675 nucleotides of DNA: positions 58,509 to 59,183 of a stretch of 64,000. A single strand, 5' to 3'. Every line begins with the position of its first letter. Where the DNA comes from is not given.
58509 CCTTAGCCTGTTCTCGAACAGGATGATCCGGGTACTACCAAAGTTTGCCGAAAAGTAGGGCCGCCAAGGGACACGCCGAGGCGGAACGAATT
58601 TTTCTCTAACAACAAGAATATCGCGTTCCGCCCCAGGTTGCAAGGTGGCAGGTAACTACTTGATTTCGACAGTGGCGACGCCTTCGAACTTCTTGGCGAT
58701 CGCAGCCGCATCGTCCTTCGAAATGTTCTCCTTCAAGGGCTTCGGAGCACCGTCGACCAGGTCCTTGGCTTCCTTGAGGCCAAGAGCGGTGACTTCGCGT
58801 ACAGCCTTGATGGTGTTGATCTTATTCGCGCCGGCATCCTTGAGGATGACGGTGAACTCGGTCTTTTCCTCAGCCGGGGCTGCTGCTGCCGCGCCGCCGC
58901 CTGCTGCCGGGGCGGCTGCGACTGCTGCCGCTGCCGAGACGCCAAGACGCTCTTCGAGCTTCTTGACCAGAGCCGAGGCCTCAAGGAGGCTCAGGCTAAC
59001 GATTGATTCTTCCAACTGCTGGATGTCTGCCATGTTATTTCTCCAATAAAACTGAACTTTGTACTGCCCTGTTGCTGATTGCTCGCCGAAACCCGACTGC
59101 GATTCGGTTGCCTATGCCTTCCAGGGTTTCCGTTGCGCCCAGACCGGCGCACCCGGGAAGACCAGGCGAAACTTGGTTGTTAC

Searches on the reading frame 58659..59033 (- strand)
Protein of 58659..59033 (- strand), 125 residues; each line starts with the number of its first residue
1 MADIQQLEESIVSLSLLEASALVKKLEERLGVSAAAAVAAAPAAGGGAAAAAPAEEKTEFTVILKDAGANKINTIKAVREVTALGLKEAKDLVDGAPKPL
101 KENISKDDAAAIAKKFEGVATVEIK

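Call 101: list_cluster_members(proteins=[window:58659-59033:-, window:47139-47720:+, window:47775-47975:+, window:48117-48977:+, window:60005-60715:-])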
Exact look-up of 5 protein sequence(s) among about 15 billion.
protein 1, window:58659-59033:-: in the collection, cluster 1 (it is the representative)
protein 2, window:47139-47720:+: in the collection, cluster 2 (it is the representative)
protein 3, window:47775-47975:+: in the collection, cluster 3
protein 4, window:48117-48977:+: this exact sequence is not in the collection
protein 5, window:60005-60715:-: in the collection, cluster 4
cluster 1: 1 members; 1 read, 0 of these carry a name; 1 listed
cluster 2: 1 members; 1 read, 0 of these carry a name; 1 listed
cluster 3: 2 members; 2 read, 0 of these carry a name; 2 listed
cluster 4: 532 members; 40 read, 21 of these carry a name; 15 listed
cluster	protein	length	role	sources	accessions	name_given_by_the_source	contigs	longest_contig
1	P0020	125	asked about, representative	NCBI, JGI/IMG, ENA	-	-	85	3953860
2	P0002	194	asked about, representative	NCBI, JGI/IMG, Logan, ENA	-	-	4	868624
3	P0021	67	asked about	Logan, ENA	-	-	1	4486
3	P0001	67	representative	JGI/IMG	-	-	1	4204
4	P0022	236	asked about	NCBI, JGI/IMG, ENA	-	-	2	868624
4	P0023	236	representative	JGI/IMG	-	large subunit ribosomal protein L1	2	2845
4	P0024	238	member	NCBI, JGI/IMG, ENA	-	large subunit ribosomal protein L1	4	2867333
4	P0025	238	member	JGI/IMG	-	large subunit ribosomal protein L1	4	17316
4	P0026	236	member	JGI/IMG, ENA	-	large subunit ribosomal protein L1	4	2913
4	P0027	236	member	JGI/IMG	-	large subunit ribosomal protein L1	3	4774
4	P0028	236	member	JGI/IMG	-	large subunit ribosomal protein L1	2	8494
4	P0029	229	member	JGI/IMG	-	large subunit ribosomal protein L1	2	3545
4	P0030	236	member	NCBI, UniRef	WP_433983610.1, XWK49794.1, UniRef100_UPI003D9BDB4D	50S ribosomal protein L1 [Tunturiibacter empetritectus] | 50S ribosomal protein L1 n=1 Tax=Tunturiibacter empetritectus TaxID=3069691 ...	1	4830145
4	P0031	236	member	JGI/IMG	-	large subunit ribosomal protein L1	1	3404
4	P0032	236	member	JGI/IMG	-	large subunit ribosomal protein L1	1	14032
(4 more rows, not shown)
